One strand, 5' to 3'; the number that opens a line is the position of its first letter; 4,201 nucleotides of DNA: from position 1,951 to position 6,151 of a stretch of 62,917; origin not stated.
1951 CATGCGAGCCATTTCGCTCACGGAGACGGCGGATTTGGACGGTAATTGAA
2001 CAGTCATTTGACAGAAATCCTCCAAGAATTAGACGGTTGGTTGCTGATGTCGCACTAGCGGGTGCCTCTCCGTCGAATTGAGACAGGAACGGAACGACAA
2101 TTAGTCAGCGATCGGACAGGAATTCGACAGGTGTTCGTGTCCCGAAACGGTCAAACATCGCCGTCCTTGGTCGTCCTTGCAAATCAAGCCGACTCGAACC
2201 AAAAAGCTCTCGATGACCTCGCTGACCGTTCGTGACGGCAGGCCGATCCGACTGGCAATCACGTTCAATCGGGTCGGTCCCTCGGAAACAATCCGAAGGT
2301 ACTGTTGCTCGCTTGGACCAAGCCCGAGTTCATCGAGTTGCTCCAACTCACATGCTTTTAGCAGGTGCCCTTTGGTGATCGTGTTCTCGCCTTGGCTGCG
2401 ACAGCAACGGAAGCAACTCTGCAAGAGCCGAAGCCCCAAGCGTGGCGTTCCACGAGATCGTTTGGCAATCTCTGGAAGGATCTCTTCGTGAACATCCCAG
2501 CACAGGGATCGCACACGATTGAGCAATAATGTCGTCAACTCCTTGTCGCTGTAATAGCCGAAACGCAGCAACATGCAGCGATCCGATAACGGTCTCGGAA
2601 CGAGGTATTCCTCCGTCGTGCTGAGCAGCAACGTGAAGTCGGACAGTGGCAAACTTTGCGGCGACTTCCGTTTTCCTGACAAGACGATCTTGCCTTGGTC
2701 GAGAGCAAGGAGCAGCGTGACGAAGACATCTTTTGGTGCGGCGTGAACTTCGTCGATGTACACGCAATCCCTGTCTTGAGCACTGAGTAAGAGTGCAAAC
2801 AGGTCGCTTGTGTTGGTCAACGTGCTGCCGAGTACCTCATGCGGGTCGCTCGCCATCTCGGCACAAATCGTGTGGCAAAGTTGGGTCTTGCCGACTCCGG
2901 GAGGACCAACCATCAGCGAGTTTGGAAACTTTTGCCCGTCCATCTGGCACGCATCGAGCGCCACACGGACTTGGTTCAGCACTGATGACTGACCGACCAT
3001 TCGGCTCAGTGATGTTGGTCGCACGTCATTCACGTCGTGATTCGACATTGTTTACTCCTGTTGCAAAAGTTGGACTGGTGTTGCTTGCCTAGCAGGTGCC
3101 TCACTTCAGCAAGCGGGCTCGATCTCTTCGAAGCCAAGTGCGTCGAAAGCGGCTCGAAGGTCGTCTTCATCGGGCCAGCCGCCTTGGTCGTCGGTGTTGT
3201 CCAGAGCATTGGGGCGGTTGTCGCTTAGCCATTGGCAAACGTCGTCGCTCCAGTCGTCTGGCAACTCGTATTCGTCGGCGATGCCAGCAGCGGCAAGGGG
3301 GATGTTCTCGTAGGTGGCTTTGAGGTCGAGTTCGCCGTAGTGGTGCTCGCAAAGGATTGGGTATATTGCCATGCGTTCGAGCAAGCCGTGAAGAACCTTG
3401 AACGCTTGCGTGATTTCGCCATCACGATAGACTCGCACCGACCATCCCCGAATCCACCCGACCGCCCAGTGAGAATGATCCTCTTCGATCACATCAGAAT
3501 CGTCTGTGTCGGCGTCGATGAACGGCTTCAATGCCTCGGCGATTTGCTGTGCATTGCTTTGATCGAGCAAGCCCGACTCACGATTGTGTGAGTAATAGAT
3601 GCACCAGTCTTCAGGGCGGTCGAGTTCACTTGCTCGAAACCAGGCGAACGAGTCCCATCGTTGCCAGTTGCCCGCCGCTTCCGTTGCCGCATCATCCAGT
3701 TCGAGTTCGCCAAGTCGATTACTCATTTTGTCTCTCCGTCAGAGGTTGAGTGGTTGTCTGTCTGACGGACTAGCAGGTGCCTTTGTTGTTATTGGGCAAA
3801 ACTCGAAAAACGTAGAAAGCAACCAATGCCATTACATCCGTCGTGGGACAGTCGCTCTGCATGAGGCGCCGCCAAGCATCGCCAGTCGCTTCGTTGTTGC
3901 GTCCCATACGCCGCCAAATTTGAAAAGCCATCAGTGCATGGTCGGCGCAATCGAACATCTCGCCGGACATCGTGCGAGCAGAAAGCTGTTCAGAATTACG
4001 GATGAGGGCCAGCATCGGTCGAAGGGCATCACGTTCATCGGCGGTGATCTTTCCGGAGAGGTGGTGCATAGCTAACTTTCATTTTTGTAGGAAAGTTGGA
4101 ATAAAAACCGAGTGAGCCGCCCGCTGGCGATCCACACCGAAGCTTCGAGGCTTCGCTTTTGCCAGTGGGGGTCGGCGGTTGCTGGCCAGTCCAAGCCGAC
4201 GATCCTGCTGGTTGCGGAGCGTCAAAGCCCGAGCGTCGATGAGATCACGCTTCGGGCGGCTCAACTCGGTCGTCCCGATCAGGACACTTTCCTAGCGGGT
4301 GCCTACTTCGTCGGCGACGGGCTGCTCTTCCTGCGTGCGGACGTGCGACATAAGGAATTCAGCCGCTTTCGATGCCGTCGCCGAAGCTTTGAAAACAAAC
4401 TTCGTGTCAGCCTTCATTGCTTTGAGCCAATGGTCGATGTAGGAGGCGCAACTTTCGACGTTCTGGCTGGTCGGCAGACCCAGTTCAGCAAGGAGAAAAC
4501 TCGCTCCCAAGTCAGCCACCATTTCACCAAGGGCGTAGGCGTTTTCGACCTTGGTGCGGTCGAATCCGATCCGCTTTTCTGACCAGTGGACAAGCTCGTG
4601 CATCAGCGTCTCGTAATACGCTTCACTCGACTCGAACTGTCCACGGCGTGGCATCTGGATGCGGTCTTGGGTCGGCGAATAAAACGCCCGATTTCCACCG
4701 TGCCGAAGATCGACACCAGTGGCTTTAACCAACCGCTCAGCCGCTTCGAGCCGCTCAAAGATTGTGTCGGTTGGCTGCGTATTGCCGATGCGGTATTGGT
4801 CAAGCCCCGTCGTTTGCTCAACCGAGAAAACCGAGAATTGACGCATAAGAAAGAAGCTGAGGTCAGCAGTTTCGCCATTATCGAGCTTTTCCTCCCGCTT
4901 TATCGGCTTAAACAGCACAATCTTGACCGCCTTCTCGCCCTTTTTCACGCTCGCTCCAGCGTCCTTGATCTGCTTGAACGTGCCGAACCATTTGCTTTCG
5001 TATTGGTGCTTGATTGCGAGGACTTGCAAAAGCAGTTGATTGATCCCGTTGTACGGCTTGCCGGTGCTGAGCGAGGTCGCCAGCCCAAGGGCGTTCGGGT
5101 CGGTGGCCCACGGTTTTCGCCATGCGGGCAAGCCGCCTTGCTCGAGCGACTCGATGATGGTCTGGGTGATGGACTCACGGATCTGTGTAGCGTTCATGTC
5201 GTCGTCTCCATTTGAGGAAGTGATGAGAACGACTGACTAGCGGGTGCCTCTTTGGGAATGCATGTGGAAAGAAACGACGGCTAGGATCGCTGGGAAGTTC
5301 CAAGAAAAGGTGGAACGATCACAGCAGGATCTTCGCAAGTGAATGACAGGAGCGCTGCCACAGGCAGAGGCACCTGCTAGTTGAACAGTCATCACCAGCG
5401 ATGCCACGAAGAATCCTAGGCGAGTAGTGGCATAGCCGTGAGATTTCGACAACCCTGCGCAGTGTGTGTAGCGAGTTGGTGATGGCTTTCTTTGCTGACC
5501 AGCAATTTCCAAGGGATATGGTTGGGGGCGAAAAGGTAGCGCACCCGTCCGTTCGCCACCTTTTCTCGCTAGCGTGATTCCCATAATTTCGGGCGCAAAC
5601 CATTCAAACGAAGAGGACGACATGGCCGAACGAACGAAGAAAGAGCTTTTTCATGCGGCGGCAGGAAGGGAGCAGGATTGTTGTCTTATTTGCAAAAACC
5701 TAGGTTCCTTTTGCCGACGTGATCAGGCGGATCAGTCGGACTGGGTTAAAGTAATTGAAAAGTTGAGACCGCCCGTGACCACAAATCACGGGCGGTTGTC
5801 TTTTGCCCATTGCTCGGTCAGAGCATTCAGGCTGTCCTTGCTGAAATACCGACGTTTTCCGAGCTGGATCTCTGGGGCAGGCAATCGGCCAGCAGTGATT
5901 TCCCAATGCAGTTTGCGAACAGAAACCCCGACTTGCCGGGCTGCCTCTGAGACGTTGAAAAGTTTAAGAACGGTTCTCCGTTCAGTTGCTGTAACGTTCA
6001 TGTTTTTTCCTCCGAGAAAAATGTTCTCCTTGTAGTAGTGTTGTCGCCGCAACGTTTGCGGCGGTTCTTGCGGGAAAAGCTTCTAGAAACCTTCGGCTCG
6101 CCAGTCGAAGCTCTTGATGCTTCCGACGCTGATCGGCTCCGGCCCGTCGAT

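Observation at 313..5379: Eleven copies of an 11-13 nt motif (minus strand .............) punctuate a mobile-element operon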

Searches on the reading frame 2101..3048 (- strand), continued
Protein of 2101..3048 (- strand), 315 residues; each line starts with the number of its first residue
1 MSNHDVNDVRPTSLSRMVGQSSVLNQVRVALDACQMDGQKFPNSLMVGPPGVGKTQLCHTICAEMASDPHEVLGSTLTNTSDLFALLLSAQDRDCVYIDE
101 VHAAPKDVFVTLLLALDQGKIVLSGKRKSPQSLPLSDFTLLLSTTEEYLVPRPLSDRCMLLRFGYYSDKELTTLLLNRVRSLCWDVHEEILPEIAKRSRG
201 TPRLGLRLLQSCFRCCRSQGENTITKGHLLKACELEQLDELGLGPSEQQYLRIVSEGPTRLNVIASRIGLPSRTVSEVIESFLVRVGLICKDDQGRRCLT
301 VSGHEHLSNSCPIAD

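Call 64: search_protein_families(library=pfam, proteins=[L073:935-3313:+, L073:111-455:+, L091:10591-12963:-, L091:3479-5431:-, L019:12008-14119:+, L072:6935-7882:+, L073:5688-6176:+, L073:12135-12542:+, L073:13156-13587:+, L073:14012-14452:+], max_evalue=0.01)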
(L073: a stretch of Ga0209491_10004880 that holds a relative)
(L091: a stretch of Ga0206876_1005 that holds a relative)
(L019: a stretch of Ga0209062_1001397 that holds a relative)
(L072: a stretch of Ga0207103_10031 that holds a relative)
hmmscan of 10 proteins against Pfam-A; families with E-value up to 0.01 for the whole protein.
L073:935-3313:+ (792 aa): 5 families
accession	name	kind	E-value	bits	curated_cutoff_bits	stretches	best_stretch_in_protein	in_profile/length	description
PF09250.16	Prim-Pol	-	1.1e-15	58.9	22.8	1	3-157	9-146/158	Bifunctional DNA primase/polymerase, N-terminal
PF19263.5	DUF5906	-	1.7e-12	48.4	27.6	1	523-632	1-110/114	Family of unknown function (DUF5906)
PF08706.16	D5_N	-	6.3e-08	33.5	22.4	1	363-493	21-144/145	D5 N terminal like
PF03215.21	Rad17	-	0.0034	17.8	23.8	1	499-549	27-76/186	Rad17 P-loop domain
PF03288.22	Pox_D5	-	0.0094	16.8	21.4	0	703-756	5-59/86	Poxvirus D5 protein-like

L073:111-455:+ (114 aa): 0 families

L091:10591-12963:- (790 aa): 13 families
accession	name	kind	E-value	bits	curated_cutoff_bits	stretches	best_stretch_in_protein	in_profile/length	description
PF13516.12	LRR_6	-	3.3e-41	136.5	23.4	3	710-731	2-23/24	Leucine Rich repeat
PF12799.13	LRR_4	-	2.1e-38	129.9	27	7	639-681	1-43/44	Leucine Rich repeats (2 copies)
PF23598.1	LRR_14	-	9.8e-29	100.6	40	3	674-780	34-136/353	Leucine-rich repeat region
PF05569.17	Peptidase_M56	-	2e-26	93.3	31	1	28-321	7-296/296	BlaR1 peptidase M56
PF13855.12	LRR_8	-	4.1e-26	91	27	4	444-499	2-56/61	Leucine rich repeat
PF25013.1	LRR_Zer-1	-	8e-19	68.6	27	2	611-678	4-69/137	Zer-1-like, Leucine-rich repeats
PF24758.1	LRR_At5g56370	-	9.2e-13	48.8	27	0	610-658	32-80/227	FBD-associated F-box protein At5g56370, LRR repeats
PF00560.39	LRR_1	-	3.7e-11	41.3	20.6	0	445-455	2-12/23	Leucine Rich Repeat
PF23952.1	LRR_EndoS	-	7.3e-06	26.6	27.9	0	541-622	35-113/116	Endo-beta-N-acetylglucosaminidase EndoS LRR domain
PF25019.1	LRR_R13L1-DRL21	-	4e-05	24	27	0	434-471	85-123/127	R13L1/DRL21 LRRs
PF01435.24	Peptidase_M48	-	6.3e-05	23.3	20.3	1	206-255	48-99/186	Peptidase family M48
PF23622.1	LRR_At1g61320_AtMIF1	-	0.0011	18.9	26.9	0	536-580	86-131/384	At1g61320/AtMIF1, LRR domain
PF23247.1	LRR_RPS2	-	0.0071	16.8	27.9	0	406-459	87-139/160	Plant disease resistance protein RPS2-like, leucine-rich repeats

L091:3479-5431:- (650 aa): 10 families
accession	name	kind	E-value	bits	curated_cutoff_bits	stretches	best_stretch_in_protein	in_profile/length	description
PF22483.2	Mu-transpos_C_2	-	1.9e-15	56.8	27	1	368-432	1-64/73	Mu transposase, C-terminal domain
PF00665.32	rve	-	9.1e-08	32.7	32.6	1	204-300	17-102/102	Integrase core domain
PF13936.12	HTH_38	-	3.8e-05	23.8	27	1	4-39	4-39/44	Helix-turn-helix domain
PF12802.13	MarR_2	-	6.9e-05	23.4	27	1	10-46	8-46/61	MarR family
PF13384.12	HTH_23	-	0.00098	19.3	24.6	1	12-42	9-39/50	Homeodomain-like domain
PF08279.18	HTH_11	-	0.0043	17.4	25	0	10-44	5-39/55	HTH domain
PF08281.18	Sigma70_r4_2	-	0.0048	17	25.7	1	20-42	26-48/54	Sigma-70, region 4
PF13412.12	HTH_24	-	0.0052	16.8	21.9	0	20-42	17-39/48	Winged helix-turn-helix DNA-binding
PF01381.28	HTH_3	-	0.0072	16.8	23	0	18-51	7-39/55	Helix-turn-helix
PF13683.12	rve_3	-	0.0074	16.4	26.5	0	294-346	7-59/67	Integrase core domain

L019:12008-14119:+ (703 aa): 2 families
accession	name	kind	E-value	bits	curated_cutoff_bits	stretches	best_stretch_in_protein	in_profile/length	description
PF00144.29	Beta-lactamase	-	3e-31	109.3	27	1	52-339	14-306/329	Beta-lactamase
PF13810.12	DUF4185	-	4.9e-09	36.3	39.5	1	496-688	126-298/309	Domain of unknown function (DUF4185)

L072:6935-7882:+ (315 aa): 1 family
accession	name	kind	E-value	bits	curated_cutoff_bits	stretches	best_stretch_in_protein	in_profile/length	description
PF06067.16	DUF932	-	2.5e-50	171.8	23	1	71-295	1-227/227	Domain of unknown function (DUF932)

L073:5688-6176:+ (162 aa): 0 families

L073:12135-12542:+ (135 aa): 0 families

L073:13156-13587:+ (143 aa): 0 families

L073:14012-14452:+ (146 aa): 0 families

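Call 72: find_related_loci(query=A1, collection=viral_contigs, flank=10000)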
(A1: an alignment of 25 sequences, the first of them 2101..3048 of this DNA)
Query A1 (315 aa) in viral_contigs; peptide patterns used: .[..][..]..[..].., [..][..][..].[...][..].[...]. (x = any residue, [..] = any of these).
79 stretches matched a pattern, but none encodes a relative of the query by tblastn (E <= 1e-3).
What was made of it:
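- Tried and rejected: IMG/VR (call 72).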

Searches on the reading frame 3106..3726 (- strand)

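Call 9: search_protein_families(library=pfam, proteins=[window:3106-3726:-], max_evalue=0.01)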
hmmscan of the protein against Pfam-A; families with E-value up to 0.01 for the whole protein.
window:3106-3726:- (206 aa): 0 families

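Call 49: search_protein_families(library=phrogs, proteins=[window:3106-3726:-], max_evalue=0.1)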
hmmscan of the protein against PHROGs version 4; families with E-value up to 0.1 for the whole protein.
window:3106-3726:- (206 aa): 1 family
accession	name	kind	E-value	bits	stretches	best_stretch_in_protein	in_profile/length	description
phrog_4313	-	unknown function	1.6e-06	29.1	1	49-102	43-93/263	-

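Call 50: search_protein_families(library=ncbifam, proteins=[window:3106-3726:-], max_evalue=0.1)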
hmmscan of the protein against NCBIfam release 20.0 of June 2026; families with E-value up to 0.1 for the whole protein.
window:3106-3726:- (206 aa): 0 families

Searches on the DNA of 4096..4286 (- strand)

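Call 81: build_rna_model(alignment_id=A4)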
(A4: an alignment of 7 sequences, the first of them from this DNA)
Model R1 built from alignment A4 (7 sequences, 205 columns); structure: RNAalifold consensus.
model positions 189; base pairs 29; branch points 1; effective number of sequences 3.89; information 0.59 bits per position. Calibrated on 0.2 Mb of random sequence (short: E-values are rough).
structure used (alignment columns):
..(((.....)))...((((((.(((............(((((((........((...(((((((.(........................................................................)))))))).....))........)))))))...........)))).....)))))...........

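Call 83: search_with_rna_model(model_id=R1, sources=[window, L001, L002, L003, L004, L008, L009, L012, L014, L015, L016, L017, L018, L019, L020, L021, L022, L023, L024, L025, L026, L027, L028, L029, L030, L031, L032, L033, L034, L035, L036, L037, L038, L039, L040, L041, L042, L043, L044, L045, L046, L047, L048, L049, L050, L051, L052, L053, L054, L055, L056, L057, L058, L059, L060, L061, L062, L063, L064, L065, L066, L067, L068, L069, L070, L071, L072, L073, L074, L075, L076, L077, L078, L079, L080, L081, L082, L083, L084, L085, L086, L087, L088, L089, L090, L091, L092], max_evalue=0.01, make_alignment=true)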
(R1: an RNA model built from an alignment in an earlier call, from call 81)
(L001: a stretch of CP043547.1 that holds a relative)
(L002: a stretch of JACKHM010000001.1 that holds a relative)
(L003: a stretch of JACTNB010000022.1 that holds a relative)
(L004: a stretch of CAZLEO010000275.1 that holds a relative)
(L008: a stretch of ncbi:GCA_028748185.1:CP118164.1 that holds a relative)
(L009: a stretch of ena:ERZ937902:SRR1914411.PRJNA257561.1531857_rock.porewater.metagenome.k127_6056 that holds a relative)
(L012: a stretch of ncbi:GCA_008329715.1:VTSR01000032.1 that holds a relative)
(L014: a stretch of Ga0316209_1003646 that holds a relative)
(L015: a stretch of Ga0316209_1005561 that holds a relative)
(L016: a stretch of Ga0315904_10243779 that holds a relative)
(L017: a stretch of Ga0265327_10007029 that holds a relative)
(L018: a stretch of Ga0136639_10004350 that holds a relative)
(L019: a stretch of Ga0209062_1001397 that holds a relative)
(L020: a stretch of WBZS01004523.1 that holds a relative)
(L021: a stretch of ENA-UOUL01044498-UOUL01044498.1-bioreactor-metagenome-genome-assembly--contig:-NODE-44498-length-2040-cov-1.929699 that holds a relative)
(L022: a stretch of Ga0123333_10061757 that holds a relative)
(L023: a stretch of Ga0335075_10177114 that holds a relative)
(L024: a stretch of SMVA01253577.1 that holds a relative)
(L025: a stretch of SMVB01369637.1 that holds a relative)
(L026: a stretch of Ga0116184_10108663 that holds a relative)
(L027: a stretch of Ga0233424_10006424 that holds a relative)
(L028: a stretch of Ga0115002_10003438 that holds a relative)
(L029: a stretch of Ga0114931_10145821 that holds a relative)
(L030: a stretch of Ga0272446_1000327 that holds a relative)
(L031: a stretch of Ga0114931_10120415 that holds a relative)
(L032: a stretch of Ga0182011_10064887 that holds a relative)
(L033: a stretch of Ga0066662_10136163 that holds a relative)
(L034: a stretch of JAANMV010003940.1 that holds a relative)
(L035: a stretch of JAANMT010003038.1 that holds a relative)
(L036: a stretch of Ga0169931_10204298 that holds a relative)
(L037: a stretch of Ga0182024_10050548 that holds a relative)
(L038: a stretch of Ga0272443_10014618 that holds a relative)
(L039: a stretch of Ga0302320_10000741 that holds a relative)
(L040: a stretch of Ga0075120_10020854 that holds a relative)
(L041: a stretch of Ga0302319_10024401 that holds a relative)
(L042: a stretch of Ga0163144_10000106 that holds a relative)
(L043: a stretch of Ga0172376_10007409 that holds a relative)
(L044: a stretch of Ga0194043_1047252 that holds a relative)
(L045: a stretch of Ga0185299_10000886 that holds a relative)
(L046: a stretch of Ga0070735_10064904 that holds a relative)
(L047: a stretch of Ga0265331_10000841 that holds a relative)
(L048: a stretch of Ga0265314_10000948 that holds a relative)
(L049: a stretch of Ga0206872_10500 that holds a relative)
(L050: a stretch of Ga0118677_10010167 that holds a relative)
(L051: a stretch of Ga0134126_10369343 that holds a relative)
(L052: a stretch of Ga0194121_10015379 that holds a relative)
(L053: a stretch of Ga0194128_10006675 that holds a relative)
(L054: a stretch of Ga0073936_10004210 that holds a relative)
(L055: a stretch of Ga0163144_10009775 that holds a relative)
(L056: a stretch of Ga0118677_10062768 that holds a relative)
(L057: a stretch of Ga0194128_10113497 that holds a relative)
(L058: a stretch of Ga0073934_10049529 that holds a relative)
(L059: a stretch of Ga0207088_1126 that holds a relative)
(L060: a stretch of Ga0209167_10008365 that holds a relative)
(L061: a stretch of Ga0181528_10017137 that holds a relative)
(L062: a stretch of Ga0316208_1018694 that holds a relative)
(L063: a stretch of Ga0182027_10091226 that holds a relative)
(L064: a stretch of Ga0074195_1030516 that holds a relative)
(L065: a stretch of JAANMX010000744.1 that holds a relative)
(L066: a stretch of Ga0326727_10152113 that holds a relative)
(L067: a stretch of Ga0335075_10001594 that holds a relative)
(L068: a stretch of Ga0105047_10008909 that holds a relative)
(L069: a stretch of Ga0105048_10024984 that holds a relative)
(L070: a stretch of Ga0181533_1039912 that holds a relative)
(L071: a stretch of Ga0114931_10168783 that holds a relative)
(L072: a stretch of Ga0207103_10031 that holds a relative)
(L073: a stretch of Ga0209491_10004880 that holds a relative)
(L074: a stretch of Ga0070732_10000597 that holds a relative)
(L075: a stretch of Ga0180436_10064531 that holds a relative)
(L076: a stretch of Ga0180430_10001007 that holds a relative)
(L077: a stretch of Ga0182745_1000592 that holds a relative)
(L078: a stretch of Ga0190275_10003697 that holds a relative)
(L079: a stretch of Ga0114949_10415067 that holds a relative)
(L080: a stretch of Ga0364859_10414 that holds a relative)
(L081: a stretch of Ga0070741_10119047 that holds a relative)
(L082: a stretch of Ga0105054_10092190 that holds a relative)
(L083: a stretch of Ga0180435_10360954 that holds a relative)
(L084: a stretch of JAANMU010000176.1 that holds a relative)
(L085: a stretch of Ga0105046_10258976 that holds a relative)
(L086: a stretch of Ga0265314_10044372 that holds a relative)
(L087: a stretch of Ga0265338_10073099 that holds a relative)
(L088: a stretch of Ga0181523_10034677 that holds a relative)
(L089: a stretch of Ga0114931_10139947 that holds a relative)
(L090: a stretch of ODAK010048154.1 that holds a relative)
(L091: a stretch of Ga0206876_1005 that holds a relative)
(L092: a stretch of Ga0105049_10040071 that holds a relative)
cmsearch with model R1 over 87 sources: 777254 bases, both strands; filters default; matches with E-value up to 0.01: 11.
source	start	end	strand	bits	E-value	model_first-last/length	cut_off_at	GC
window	4096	4286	-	170.4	6.8e-44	1-189/189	no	0.62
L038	3489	3675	+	169.7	1e-43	1-189/189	no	0.56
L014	4346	4533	+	151.2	9.3e-39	1-189/189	no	0.63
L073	5441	5625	+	150.3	1.6e-38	1-189/189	no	0.55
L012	9062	9255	+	148.3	5.7e-38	1-189/189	no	0.63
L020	2167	2355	+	125.2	8.7e-32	1-189/189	no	0.71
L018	2218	2406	+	120.9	1.3e-30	1-189/189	no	0.46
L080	1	80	+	24.3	0.00011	59-189/189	5'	0.5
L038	3494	3680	-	18.4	0.0041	1-189/189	no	0.55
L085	682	746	-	18.1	0.0048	1-189/189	no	0.6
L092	190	254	-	18.1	0.0048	1-189/189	no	0.6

Alignment A5: 11 matches aligned to the model, 238 columns, each read 5' to 3' on its own strand. Consensus structure (alignment columns), stored with it:
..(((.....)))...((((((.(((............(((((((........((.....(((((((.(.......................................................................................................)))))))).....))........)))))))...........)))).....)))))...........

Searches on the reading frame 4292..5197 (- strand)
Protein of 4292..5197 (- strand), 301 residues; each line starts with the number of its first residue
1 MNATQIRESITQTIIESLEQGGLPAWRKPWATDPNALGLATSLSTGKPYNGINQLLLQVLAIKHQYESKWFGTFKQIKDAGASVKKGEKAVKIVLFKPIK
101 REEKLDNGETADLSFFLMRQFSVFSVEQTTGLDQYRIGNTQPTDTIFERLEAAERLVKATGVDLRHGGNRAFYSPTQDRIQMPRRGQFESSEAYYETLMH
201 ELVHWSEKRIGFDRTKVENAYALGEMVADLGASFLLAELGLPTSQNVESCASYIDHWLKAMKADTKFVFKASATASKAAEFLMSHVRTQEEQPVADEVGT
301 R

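Call 9: search_protein_families(library=pfam, proteins=[window:4292-5197:-], max_evalue=0.01)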
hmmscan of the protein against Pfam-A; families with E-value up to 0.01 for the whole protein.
window:4292-5197:- (301 aa): 4 families
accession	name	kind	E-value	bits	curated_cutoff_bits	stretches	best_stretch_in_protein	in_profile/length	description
PF18818.7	MPTase-PolyVal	-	2.5e-37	128.2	27.5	1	151-273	1-125/126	Zincin-like metallopeptidase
PF08401.16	ArdcN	-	5.4e-33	114.2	22.6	1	5-124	2-123/123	N-terminal domain of anti-restriction factor ArdC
PF15639.11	Tox-MPTase3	-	0.00024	21.7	25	1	196-220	98-122/131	Metallopeptidase toxin 3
PF20054.4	Tc-38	-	0.0027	17.8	23.2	1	57-130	14-67/70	Trypanosoma Tc-38 (p38) protein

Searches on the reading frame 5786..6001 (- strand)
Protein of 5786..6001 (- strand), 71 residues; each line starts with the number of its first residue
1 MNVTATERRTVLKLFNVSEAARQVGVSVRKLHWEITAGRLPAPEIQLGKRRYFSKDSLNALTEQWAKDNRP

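Call 9: search_protein_families(library=pfam, proteins=[window:5786-6001:-], max_evalue=0.01)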
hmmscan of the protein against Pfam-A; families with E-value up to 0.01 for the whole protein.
window:5786-6001:- (71 aa): 3 families
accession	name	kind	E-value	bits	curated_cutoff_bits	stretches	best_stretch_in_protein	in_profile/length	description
PF12728.13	HTH_17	-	2e-08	34.8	27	1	14-64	1-49/51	Helix-turn-helix domain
PF00376.29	MerR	-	3.1e-05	24.1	28.2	1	17-53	2-38/38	MerR family regulatory protein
PF13411.12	MerR_1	-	0.0015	19.1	21.6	1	16-61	2-46/69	MerR HTH family regulatory protein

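Call 49: search_protein_families(library=phrogs, proteins=[window:5786-6001:-], max_evalue=0.1)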
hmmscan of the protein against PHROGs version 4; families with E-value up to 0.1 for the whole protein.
window:5786-6001:- (71 aa): 8 families
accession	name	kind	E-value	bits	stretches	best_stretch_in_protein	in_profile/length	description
phrog_19880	-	transcription regulation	7.4e-05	24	1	12-63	70-120/136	transcriptional regulator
phrog_66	-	integration and excision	0.0001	23.1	1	7-63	86-141/412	excisionase and transcriptional regulator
phrog_6620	-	integration and excision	0.00026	21.6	1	16-64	3-51/201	transposase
phrog_7338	-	unknown function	0.0019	19.5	1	10-69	26-84/87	-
phrog_597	-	DNA, RNA and nucleotide metabolism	0.0048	17.9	1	1-58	99-157/200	DNA binding protein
phrog_1840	-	integration and excision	0.012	17.1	1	11-65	3-56/90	excisionase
phrog_7067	-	head and packaging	0.038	15.2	0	14-31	31-48/56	terminase small subunit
phrog_7506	-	integration and excision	0.097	14.1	1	4-43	6-44/78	recombination directionality factor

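Call 50: search_protein_families(library=ncbifam, proteins=[window:5786-6001:-], max_evalue=0.1)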
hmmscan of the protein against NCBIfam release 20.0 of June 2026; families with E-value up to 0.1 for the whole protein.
window:5786-6001:- (71 aa): 5 families
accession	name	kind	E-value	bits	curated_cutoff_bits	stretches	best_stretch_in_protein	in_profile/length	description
TIGR01764.1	excise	domain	1.1e-05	25.7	28.8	1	17-64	4-49/49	excisionase family DNA-binding protein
TIGR03453.1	partition_RepA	equivalog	0.00038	19.4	348.45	1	9-68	28-87/387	plasmid partitioning protein RepA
NF010259.0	PRK13705.1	equivalog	0.0017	17.4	725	1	5-49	30-74/388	plasmid-partitioning protein SopA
NF010443.0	PRK13869.1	subfamily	0.0017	17.2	446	1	9-70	43-104/405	plasmid-partitioning protein RepA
NF033518.0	transpos_IS607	equivalog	0.085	12.4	110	0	19-62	2-44/187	IS607 family transposase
